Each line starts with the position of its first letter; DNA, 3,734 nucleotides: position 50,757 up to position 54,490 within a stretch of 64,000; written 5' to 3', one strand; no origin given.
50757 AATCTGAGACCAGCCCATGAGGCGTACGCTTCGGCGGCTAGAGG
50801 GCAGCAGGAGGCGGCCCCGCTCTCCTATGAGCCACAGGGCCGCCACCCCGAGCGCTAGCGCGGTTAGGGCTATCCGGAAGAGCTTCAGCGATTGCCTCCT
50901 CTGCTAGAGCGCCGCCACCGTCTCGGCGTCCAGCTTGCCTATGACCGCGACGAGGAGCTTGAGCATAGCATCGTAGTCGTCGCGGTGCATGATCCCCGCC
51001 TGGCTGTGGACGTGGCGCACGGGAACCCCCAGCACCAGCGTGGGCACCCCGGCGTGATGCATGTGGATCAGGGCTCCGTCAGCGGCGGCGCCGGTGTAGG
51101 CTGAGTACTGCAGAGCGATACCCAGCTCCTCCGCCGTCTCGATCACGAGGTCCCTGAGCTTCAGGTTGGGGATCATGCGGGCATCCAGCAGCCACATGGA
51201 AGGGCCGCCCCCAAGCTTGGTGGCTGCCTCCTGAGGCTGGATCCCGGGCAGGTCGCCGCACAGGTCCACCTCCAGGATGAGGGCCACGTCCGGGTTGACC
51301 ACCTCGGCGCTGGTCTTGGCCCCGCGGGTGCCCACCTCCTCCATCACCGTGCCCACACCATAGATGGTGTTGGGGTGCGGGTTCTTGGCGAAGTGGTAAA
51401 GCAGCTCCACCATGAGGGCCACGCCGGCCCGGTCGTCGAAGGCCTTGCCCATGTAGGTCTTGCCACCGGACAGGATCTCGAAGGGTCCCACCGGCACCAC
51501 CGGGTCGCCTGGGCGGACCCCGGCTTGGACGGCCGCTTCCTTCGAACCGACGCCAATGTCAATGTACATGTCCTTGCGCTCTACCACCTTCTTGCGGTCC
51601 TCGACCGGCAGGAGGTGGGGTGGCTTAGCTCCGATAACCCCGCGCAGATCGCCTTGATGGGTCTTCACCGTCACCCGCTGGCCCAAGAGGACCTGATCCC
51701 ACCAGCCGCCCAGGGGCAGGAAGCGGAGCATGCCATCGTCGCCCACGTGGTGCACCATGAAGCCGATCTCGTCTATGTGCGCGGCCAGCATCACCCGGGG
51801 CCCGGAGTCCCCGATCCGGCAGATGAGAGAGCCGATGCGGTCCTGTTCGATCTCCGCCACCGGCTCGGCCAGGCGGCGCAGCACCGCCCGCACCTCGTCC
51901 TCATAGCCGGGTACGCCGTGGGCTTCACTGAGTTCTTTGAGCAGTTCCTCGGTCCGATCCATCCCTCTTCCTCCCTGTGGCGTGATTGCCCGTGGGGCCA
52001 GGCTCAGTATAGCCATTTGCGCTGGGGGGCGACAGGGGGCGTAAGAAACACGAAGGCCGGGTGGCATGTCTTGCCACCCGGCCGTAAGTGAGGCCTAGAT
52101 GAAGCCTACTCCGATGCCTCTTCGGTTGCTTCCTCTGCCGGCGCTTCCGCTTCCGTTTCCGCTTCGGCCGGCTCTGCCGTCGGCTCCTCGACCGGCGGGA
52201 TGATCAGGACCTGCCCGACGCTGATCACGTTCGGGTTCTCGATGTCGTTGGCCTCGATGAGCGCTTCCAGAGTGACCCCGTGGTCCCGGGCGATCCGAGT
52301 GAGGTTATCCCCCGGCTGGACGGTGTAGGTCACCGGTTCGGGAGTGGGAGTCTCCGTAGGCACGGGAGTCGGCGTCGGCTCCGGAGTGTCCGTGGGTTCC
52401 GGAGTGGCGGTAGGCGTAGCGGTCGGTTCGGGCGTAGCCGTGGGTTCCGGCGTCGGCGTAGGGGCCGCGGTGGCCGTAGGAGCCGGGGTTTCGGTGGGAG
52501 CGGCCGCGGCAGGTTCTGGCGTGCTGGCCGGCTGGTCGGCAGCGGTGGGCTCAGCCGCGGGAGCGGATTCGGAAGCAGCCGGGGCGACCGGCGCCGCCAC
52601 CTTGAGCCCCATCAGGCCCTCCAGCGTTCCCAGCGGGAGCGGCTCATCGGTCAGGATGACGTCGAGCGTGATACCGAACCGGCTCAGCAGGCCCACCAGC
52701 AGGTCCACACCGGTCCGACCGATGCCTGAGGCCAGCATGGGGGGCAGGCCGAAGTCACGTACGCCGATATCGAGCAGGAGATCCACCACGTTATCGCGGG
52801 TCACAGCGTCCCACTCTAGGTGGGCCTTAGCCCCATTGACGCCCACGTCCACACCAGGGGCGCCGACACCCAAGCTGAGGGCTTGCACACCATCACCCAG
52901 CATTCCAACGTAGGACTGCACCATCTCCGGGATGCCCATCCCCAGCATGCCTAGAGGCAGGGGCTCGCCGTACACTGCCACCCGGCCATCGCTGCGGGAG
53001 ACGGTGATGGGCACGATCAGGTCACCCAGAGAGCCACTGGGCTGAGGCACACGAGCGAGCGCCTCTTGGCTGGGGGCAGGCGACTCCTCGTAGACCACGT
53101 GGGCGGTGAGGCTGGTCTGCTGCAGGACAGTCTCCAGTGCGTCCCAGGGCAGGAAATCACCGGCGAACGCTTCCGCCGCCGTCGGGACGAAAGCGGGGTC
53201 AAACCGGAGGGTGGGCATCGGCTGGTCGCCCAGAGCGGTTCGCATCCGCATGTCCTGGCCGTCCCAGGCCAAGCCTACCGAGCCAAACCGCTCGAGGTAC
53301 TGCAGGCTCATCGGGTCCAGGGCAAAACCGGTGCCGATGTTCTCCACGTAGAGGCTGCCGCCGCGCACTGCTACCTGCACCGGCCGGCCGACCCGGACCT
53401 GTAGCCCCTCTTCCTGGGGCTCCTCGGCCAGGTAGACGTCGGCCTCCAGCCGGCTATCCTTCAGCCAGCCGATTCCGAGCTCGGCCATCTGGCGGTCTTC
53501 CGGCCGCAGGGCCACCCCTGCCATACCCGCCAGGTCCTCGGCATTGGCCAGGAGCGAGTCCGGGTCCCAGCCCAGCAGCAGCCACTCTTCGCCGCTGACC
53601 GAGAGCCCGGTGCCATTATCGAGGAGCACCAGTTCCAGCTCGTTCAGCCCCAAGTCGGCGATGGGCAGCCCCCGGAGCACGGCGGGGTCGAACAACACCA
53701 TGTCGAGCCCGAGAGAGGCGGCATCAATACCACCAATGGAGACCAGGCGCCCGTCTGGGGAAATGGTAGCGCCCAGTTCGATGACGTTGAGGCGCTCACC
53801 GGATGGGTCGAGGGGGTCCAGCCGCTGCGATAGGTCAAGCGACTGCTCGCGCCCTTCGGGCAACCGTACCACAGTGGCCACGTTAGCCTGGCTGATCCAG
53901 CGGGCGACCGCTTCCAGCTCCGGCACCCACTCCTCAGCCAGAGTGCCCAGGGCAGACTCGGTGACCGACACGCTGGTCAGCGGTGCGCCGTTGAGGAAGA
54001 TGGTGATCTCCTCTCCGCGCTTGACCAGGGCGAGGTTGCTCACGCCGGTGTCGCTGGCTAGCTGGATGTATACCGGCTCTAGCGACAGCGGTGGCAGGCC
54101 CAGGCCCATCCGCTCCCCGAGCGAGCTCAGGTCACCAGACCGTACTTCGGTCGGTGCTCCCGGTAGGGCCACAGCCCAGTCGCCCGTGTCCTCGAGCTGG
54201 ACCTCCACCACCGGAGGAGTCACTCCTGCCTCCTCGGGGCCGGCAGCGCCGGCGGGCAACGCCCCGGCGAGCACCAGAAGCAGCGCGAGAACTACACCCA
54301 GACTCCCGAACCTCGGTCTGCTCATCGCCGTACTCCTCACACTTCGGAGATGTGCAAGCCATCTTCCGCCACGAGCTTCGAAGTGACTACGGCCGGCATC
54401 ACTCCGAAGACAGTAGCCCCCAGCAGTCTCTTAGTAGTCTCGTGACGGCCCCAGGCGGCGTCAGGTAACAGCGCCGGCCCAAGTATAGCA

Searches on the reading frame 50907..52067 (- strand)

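Call 87: search_protein_families(library=pfam, proteins=[window:50907-52067:-], max_evalue=0.00001)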
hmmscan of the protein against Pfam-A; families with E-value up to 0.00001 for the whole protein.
window:50907-52067:- (387 aa): 2 families
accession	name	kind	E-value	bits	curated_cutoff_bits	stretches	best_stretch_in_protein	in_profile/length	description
PF05343.19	Peptidase_M42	-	3.6e-94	315.6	23.2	1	79-371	1-292/292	M42 glutamyl aminopeptidase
PF01546.33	Peptidase_M20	-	3.3e-07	30.9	24.6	1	191-376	9-204/206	Peptidase family M20/M25/M40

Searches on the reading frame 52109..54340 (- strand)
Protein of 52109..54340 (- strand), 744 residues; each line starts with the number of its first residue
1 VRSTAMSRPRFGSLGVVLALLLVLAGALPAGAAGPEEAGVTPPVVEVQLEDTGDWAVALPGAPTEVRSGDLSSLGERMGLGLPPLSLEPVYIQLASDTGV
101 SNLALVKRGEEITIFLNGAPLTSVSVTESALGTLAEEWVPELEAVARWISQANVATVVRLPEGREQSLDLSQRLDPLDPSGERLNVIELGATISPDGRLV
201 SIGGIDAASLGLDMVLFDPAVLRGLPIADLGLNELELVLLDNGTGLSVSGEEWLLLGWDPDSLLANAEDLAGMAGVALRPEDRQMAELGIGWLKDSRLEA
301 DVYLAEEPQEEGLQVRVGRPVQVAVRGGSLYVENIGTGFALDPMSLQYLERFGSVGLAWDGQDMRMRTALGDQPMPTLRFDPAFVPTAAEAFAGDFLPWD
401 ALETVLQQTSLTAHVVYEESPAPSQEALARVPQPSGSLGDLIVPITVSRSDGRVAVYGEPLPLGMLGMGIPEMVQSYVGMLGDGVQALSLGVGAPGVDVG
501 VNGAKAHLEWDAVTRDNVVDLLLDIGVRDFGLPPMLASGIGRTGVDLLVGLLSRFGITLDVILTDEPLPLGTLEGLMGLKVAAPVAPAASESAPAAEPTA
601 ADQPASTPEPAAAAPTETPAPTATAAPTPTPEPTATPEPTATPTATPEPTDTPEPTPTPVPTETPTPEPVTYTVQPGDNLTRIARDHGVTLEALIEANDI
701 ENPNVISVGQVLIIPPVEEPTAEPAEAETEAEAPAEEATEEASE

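Call 54: search_protein_families(library=pfam, proteins=[window:52109-54340:-], max_evalue=0.00001)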
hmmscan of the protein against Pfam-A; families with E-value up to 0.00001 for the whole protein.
window:52109-54340:- (744 aa): 1 family
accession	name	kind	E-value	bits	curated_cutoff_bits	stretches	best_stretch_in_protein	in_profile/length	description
PF01476.26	LysM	-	1.2e-15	57.6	20.9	1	672-715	1-43/43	LysM domain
